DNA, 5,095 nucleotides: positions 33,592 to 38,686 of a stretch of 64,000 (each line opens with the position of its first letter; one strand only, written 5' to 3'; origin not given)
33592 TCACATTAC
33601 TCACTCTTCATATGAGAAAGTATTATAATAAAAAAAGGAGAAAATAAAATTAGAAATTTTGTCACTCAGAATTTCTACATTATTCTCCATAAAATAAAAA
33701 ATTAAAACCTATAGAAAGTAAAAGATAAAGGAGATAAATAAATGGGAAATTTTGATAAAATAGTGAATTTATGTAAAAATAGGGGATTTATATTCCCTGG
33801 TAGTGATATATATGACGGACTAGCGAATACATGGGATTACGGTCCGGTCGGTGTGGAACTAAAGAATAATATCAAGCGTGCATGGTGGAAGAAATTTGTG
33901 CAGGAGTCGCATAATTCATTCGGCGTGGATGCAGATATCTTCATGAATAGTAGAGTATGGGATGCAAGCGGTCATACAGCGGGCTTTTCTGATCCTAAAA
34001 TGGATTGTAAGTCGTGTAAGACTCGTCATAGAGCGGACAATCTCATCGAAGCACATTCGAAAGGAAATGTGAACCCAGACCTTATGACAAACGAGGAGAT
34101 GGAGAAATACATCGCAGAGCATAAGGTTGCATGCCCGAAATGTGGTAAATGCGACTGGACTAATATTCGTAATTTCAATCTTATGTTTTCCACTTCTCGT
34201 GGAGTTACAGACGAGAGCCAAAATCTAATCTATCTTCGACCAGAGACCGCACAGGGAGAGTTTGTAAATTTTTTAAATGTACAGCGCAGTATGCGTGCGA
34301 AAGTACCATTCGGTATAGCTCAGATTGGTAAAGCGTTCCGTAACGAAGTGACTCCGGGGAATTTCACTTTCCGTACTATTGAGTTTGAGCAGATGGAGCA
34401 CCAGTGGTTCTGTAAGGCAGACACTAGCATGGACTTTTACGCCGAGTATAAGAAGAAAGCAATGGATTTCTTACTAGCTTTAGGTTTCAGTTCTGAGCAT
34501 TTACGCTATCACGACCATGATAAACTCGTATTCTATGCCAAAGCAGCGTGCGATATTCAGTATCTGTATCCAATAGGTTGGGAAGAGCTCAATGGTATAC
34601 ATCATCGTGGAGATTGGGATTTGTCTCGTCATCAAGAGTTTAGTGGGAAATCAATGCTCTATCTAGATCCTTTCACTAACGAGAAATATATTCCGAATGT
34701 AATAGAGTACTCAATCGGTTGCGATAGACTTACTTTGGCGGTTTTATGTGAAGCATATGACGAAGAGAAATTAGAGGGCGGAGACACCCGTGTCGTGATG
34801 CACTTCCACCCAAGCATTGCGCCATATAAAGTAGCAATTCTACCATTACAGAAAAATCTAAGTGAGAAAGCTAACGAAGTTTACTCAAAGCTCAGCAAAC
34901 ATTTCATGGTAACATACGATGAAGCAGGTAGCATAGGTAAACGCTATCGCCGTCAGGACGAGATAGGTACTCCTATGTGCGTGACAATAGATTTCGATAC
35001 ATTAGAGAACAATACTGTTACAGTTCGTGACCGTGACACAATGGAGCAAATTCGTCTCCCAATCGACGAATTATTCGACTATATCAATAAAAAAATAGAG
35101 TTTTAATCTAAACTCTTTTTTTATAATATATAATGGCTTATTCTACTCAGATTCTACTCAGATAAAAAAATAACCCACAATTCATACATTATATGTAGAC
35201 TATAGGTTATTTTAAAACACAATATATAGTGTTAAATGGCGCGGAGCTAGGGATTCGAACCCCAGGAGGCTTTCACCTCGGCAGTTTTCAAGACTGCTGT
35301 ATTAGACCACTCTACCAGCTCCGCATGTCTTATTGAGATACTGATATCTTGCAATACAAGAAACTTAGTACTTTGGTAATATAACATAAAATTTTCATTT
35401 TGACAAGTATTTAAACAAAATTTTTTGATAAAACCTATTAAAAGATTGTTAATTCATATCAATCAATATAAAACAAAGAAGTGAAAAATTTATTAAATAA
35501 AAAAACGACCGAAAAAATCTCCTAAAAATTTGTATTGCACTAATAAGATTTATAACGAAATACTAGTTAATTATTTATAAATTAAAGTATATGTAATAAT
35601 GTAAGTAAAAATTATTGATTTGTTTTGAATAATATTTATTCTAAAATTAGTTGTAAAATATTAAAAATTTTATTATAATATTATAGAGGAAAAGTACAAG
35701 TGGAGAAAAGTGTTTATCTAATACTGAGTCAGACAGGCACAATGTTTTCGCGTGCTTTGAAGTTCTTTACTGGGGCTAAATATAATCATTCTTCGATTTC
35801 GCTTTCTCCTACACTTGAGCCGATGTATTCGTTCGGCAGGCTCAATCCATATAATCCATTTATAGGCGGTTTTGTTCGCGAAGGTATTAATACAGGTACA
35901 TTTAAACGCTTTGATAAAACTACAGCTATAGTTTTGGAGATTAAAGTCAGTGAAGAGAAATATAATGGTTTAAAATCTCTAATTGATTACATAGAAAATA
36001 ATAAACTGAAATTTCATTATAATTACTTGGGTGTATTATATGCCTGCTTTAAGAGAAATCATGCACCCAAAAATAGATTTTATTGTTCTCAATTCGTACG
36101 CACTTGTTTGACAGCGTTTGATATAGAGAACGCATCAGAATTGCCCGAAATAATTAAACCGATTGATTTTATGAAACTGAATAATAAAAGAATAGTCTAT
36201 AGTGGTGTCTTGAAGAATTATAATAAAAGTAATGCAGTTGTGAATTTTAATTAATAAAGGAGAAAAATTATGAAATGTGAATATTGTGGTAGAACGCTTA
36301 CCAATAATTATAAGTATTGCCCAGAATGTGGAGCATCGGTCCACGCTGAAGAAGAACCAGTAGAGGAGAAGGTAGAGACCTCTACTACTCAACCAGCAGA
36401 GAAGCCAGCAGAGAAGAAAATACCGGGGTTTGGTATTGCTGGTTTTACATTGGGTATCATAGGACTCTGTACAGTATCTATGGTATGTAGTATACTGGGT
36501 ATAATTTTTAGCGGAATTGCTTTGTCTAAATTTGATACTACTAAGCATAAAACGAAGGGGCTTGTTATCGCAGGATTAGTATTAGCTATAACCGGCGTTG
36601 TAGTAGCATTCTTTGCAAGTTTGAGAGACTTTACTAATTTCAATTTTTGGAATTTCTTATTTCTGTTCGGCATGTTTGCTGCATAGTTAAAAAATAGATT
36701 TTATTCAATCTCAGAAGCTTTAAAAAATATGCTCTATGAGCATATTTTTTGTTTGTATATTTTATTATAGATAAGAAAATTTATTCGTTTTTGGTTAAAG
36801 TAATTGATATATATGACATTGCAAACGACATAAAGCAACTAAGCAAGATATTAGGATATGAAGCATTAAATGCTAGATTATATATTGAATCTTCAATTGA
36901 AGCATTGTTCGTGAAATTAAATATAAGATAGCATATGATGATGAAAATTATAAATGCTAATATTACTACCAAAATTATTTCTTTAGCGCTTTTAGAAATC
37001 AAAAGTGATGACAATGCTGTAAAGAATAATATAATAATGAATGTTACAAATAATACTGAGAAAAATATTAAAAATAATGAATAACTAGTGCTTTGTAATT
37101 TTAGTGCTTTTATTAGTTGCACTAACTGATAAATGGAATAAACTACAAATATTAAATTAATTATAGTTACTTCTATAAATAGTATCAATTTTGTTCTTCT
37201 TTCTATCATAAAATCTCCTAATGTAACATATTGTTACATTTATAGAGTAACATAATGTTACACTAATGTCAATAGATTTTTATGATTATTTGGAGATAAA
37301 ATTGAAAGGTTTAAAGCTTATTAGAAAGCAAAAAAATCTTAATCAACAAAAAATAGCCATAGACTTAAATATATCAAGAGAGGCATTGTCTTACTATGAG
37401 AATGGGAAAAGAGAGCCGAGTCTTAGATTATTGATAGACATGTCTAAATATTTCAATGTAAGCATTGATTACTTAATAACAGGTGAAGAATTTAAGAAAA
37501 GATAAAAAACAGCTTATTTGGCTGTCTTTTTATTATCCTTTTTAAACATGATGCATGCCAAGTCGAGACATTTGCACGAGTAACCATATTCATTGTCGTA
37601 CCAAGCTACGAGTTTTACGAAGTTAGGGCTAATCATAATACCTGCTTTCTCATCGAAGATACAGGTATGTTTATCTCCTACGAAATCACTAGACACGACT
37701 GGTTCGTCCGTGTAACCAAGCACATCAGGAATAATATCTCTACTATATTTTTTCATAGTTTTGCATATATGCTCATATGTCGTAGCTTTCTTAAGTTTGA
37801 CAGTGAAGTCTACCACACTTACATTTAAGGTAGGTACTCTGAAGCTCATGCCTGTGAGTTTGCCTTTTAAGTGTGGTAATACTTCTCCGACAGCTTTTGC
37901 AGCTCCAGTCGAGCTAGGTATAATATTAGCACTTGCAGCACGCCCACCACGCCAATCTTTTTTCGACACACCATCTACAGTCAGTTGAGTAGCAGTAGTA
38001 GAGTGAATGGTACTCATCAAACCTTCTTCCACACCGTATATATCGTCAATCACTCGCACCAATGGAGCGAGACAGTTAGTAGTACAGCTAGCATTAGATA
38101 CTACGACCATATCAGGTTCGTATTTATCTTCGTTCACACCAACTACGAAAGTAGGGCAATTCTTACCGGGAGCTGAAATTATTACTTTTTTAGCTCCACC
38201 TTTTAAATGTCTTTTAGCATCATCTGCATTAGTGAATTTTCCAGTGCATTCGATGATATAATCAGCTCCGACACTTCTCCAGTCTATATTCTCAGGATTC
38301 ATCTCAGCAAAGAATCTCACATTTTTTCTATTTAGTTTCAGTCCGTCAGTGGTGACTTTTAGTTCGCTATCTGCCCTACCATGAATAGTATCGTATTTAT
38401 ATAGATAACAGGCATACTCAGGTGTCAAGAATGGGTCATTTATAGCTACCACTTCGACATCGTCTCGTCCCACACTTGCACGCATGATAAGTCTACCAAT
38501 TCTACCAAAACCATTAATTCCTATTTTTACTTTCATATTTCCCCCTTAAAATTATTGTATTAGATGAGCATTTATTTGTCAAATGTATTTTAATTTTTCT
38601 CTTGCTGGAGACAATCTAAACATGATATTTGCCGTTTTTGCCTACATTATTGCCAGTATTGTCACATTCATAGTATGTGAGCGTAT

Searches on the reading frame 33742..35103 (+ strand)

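Call 55: search_protein_families(library=pfam, proteins=[window:33742-35103:+], max_evalue=0.00001)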
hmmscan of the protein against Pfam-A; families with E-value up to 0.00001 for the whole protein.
window:33742-35103:+ (454 aa): 2 families
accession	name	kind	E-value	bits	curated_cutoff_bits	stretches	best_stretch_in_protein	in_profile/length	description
PF03129.25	HGTP_anticodon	-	6.1e-26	90.8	21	1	363-450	1-93/94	Anticodon binding domain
PF00587.30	tRNA-synt_2b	-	7.3e-11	42.9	29.3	1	157-335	5-176/179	tRNA synthetase class II core domain (G, H, P, S and T)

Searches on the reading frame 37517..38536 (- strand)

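Call 55: search_protein_families(library=pfam, proteins=[window:37517-38536:-], max_evalue=0.00001)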
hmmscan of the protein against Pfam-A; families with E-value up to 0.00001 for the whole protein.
window:37517-38536:- (340 aa): 2 families
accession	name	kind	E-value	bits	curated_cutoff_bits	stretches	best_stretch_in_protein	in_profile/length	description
PF02800.25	Gp_dh_C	-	2.6e-63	212.8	24.4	1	156-313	1-158/158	Glyceraldehyde 3-phosphate dehydrogenase, C-terminal domain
PF00044.30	Gp_dh_N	-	2.8e-35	121.1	31.7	1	3-103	1-100/101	Glyceraldehyde 3-phosphate dehydrogenase, NAD binding domain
